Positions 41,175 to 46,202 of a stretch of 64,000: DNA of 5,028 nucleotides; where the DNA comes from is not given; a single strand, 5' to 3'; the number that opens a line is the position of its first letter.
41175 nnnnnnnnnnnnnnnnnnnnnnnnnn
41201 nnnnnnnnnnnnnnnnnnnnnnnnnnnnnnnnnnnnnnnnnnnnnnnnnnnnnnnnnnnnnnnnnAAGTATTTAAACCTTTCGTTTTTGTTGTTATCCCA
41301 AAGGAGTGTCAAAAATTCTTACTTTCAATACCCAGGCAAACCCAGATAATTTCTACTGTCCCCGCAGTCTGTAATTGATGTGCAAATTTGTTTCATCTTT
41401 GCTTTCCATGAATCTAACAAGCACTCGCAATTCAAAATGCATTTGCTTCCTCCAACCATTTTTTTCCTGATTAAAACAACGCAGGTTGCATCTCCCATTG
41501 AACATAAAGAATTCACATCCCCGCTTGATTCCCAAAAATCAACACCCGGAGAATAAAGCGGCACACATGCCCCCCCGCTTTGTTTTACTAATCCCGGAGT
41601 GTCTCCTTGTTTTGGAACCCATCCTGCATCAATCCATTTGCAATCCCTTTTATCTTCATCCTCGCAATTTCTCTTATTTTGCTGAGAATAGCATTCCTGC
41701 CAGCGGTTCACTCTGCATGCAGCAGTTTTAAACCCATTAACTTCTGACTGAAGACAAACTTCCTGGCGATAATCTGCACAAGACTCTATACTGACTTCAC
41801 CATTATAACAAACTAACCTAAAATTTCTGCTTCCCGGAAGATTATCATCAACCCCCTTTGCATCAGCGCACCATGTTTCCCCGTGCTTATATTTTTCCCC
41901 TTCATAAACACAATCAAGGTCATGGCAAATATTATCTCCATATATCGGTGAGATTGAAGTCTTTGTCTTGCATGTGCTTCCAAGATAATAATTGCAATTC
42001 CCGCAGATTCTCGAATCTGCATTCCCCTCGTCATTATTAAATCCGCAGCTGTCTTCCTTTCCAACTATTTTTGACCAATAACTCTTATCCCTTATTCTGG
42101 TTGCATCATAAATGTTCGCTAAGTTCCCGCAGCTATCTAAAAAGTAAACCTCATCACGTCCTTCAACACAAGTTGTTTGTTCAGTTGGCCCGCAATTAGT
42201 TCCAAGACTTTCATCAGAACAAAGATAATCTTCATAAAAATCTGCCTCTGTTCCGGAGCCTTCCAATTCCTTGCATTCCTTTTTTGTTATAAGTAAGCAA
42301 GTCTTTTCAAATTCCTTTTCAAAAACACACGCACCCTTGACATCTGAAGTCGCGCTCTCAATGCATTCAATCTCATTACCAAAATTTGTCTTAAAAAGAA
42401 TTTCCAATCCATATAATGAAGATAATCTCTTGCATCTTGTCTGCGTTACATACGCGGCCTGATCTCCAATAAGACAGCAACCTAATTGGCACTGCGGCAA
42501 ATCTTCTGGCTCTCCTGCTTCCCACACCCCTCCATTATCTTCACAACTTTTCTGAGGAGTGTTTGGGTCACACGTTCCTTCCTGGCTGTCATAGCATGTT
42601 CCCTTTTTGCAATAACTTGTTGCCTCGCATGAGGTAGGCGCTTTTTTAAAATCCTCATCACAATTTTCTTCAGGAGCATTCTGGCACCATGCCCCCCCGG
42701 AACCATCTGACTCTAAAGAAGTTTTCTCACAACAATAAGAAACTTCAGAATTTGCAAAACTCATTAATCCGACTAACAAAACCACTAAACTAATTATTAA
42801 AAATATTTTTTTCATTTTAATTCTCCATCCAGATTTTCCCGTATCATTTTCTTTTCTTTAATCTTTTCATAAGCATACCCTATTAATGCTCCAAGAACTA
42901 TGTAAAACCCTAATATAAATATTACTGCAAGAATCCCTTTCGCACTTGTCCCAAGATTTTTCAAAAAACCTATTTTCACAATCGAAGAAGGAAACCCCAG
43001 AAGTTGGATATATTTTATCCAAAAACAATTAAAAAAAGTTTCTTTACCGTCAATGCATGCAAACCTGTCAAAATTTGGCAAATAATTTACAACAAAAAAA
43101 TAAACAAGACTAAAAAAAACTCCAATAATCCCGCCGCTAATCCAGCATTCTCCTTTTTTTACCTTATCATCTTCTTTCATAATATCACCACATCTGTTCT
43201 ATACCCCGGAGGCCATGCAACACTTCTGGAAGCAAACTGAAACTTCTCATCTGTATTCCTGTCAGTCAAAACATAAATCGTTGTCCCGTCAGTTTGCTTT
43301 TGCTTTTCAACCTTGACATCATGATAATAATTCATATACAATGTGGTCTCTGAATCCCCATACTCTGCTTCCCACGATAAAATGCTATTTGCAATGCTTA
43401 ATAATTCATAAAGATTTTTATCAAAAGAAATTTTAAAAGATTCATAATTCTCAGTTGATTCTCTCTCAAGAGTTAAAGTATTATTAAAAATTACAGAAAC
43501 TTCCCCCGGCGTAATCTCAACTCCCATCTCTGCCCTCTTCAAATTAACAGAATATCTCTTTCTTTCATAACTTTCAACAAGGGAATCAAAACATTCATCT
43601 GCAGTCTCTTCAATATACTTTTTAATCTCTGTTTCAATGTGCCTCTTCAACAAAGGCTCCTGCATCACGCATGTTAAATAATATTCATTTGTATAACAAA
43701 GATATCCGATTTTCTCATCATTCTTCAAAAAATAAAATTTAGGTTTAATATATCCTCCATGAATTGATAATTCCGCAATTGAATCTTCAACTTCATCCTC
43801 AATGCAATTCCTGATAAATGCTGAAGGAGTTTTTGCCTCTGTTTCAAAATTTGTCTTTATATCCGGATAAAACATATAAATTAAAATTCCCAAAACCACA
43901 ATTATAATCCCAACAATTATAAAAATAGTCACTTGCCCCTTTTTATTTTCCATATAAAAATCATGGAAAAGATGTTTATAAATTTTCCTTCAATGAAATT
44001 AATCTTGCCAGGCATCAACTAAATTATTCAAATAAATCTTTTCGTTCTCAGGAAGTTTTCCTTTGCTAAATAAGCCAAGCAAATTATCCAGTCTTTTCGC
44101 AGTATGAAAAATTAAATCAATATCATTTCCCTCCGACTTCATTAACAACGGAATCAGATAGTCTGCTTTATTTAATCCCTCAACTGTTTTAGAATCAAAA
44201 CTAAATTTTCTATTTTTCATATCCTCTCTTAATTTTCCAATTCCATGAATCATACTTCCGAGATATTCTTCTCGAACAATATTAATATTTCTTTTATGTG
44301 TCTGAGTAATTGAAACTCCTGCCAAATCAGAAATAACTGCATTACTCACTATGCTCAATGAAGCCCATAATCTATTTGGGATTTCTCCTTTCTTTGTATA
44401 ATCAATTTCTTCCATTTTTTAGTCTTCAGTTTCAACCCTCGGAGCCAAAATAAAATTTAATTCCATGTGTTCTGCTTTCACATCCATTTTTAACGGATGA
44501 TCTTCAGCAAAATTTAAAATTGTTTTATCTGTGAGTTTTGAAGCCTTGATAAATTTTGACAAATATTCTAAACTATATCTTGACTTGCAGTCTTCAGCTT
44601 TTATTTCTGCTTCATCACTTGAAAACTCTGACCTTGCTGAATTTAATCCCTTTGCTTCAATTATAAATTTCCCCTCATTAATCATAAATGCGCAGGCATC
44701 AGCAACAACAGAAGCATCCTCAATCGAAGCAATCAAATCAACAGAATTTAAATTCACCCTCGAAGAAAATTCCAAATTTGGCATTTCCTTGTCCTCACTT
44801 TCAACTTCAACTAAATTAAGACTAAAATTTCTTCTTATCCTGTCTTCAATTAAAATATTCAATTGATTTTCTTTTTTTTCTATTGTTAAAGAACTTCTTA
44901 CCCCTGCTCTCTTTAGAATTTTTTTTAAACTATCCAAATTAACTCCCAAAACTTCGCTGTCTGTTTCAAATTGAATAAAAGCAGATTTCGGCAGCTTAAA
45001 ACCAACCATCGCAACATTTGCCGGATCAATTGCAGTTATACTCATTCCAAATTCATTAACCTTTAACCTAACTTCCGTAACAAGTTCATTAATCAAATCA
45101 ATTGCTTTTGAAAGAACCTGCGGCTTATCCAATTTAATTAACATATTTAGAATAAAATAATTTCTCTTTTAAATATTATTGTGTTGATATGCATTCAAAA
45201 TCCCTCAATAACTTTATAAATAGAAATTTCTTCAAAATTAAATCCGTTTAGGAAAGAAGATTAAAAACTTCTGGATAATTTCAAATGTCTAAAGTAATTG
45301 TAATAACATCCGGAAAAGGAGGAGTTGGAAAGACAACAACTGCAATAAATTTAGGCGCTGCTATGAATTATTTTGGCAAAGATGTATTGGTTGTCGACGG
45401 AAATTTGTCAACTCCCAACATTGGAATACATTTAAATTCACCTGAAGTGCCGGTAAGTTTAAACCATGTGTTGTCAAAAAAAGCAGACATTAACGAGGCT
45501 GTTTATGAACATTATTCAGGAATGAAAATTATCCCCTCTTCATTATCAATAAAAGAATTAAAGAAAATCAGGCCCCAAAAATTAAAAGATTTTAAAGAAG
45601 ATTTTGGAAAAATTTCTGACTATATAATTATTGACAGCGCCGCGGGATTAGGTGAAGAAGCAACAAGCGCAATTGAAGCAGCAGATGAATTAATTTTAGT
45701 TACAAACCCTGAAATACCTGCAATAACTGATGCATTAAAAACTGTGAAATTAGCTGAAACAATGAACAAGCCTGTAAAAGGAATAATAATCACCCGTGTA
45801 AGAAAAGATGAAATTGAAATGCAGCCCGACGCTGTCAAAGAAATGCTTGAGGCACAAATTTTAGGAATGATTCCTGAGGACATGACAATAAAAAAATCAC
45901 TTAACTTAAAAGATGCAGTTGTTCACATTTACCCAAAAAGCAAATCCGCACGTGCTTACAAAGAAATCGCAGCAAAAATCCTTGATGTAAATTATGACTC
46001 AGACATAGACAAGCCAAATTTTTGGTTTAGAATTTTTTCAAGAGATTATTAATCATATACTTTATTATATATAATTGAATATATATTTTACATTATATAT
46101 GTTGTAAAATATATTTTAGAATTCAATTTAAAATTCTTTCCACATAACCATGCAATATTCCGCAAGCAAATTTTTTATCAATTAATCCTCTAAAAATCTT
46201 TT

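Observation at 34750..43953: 9-kb minus-strand cluster of type-IV-pilin-like proteins with Cys-rich secreted proteins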

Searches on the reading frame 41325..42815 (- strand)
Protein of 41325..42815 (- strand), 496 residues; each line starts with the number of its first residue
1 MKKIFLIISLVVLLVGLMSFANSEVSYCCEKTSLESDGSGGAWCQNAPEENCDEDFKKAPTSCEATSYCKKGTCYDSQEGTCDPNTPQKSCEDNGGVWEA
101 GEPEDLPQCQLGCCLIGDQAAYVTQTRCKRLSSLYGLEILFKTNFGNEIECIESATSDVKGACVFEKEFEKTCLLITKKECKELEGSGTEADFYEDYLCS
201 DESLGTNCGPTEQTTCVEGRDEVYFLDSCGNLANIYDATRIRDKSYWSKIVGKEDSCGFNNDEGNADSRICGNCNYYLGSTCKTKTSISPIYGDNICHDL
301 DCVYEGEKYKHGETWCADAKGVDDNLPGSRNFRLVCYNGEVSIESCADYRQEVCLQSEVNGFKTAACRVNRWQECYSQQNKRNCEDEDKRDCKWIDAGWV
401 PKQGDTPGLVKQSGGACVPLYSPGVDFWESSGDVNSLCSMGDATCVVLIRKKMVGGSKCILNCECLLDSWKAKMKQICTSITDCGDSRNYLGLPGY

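Call 7: search_protein_families(library=pfam, proteins=[window:41325-42815:-], max_evalue=1)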
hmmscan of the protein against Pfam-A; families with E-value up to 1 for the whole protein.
window:41325-42815:- (496 aa): 1 family
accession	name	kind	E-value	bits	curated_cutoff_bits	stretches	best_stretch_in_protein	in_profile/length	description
PF08139.17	LPAM_1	-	0.76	10.8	20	0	1-14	1-14/18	Prokaryotic membrane lipoprotein lipid attachment site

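Call 8: search_protein_families(library=ncbifam, proteins=[window:41325-42815:-], max_evalue=1)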
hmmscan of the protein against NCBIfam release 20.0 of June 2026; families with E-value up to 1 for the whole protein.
window:41325-42815:- (496 aa): 1 family
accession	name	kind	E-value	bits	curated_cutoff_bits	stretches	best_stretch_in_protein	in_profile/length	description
NF041477.1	YnaM_YnfT_fam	subfamily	0.14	12.5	35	1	3-21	2-20/34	YnaM/YnfT family protein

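Call 78: search_solved_structures(query=A10, max_evalue=1)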
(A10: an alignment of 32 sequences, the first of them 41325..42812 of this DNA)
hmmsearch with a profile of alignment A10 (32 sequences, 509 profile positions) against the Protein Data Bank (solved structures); distinct sequences matched with E-value up to 1: 2.
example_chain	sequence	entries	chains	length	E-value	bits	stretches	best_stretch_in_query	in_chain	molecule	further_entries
6zj3_Lv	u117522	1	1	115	0.25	13.1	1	267-334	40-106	Ribosomal protein eL33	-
7w16_A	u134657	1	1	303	0.29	12.8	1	232-269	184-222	alginate lyase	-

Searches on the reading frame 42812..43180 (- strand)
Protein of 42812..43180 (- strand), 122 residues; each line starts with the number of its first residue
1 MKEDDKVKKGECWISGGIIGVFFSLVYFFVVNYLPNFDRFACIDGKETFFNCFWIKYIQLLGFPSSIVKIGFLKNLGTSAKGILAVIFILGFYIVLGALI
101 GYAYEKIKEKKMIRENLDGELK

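Call 7: search_protein_families(library=pfam, proteins=[window:42812-43180:-], max_evalue=1)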
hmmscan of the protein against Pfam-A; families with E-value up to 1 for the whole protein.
window:42812-43180:- (122 aa): 0 families

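Call 8: search_protein_families(library=ncbifam, proteins=[window:42812-43180:-], max_evalue=1)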
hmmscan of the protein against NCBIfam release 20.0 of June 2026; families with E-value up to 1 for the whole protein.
window:42812-43180:- (122 aa): 2 families
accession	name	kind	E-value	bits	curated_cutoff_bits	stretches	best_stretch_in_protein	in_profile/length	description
NF053583.1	LAPAL_fam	equivalog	0.091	12.1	60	1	47-118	52-125/292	LAPAL motif-containing putative phage structural protein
NF041554.1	SA1362_fam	subfamily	0.16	12.1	42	0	14-32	33-51/70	SA1362 family protein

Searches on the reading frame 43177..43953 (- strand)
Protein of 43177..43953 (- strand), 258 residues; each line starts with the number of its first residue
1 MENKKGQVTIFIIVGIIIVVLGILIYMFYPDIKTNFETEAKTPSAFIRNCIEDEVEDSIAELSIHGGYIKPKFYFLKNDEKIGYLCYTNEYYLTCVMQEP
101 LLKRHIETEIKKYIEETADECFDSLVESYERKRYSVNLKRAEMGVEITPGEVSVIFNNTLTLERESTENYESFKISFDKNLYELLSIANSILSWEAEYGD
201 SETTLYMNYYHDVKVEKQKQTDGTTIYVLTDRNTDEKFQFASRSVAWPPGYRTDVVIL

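Call 7: search_protein_families(library=pfam, proteins=[window:43177-43953:-], max_evalue=1)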
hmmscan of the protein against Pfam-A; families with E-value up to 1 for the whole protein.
window:43177-43953:- (258 aa): 2 families
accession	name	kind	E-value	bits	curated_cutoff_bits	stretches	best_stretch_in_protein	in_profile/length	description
PF06062.16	UPF0231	-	0.0099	16.7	25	1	88-172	10-93/121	Uncharacterised protein family (UPF0231)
PF05961.16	Chordopox_A13L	-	0.074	13.7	24.1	1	8-44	2-38/69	Chordopoxvirus A13L protein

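Call 8: search_protein_families(library=ncbifam, proteins=[window:43177-43953:-], max_evalue=1)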
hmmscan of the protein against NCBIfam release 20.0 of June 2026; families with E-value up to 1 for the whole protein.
window:43177-43953:- (258 aa): 5 families
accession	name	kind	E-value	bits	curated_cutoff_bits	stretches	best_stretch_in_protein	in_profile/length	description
NF003579.0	PRK05248.2-4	equivalog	0.0029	17.8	196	1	88-169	11-90/122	hypothetical protein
NF046005.2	near_gluc_PtsG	equivalog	0.021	15.1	45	1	9-29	5-25/85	MPN207a family PTS transporter accessory protein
NF046012.1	adhes_ESA_00282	equivalog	0.035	13.8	100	1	10-87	5-77/167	ESA_00282 family adhesion-associated protein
TIGR00893.1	2A0114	subfamily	0.19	10.7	395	1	9-41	149-181/399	D-galactonate transporter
NF047417.1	teichoic_AuxA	equivalog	0.77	8.7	250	1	3-35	5-37/430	lipoteichoic acid stability factor AuxA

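Call 79: search_solved_structures(query=A7, max_evalue=10)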
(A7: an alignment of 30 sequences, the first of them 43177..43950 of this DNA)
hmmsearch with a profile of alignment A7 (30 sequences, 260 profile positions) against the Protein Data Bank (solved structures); distinct sequences matched with E-value up to 10: 2.
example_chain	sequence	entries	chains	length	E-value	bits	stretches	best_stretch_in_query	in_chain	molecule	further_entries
7npw_A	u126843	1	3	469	0.71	12.2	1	122-166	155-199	Excitatory amino acid transporter 1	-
6u0o_B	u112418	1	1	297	2.7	10.3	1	8-69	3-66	LYZ2 domain-containing protein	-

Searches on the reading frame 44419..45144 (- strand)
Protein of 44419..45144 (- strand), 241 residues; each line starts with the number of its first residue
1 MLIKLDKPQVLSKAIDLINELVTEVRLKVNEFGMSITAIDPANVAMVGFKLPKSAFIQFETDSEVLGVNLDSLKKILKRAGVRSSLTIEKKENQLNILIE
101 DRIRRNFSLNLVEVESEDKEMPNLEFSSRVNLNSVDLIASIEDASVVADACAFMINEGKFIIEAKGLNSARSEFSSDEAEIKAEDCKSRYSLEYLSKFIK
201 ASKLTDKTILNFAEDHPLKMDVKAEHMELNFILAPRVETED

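Call 9: search_protein_families(library=pfam, proteins=[window:44419-45144:-], max_evalue=0.01)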
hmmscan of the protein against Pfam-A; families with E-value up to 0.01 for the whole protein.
window:44419-45144:- (241 aa): 2 families
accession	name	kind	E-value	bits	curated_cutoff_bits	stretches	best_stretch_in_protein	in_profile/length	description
PF00705.23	PCNA_N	-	1.4e-16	60.8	20.3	1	3-115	4-122/127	Proliferating cell nuclear antigen, N-terminal domain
PF02747.20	PCNA_C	-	3.3e-07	31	23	1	121-236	2-127/128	Proliferating cell nuclear antigen, C-terminal domain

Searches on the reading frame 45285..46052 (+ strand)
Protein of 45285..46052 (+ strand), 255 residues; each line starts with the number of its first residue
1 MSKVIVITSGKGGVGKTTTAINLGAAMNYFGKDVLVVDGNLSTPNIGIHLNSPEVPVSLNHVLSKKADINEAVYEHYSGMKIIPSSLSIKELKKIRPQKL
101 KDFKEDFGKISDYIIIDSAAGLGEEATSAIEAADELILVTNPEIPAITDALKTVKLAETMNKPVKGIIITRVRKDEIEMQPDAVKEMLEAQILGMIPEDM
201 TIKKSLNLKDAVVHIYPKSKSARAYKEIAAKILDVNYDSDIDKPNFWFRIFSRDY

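Call 39: search_protein_families(library=pfam, proteins=[window:45285-46052:+], max_evalue=0.01)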
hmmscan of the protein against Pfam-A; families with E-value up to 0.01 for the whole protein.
window:45285-46052:+ (255 aa): 9 families
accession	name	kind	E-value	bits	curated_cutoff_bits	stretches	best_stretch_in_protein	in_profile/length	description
PF13614.12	AAA_31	-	3.4e-21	76.4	27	1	2-154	1-164/177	AAA domain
PF01656.29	CbiA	-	1e-19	71.1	25.4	1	5-206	1-119/125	CobQ/CobB/MinD/ParA nucleotide binding domain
PF10609.15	ParA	-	3.9e-19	69.5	27.1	1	2-232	3-245/246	NUBPL iron-transfer P-loop NTPase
PF00142.24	Fer4_NifH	-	9.4e-14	52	25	2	131-235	139-247/271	4Fe-4S iron sulfur cluster binding proteins, NifH/frxC family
PF06564.18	CBP_BcsQ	-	1.9e-10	41.1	21.3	1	4-231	3-232/234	Cellulose biosynthesis protein BcsQ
PF13500.12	AAA_26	-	5.5e-08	33.4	27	1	135-201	130-193/198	AAA domain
PF09140.17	MipZ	-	1.1e-06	28.6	20.7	1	3-140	1-129/262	ATPase MipZ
PF02374.21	ArsA_ATPase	-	9.4e-05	22.2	24.3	1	5-37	3-35/305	Anion-transporting ATPase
PF07015.17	VirC1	-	0.0019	18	24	0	3-40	2-39/231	VirC1 protein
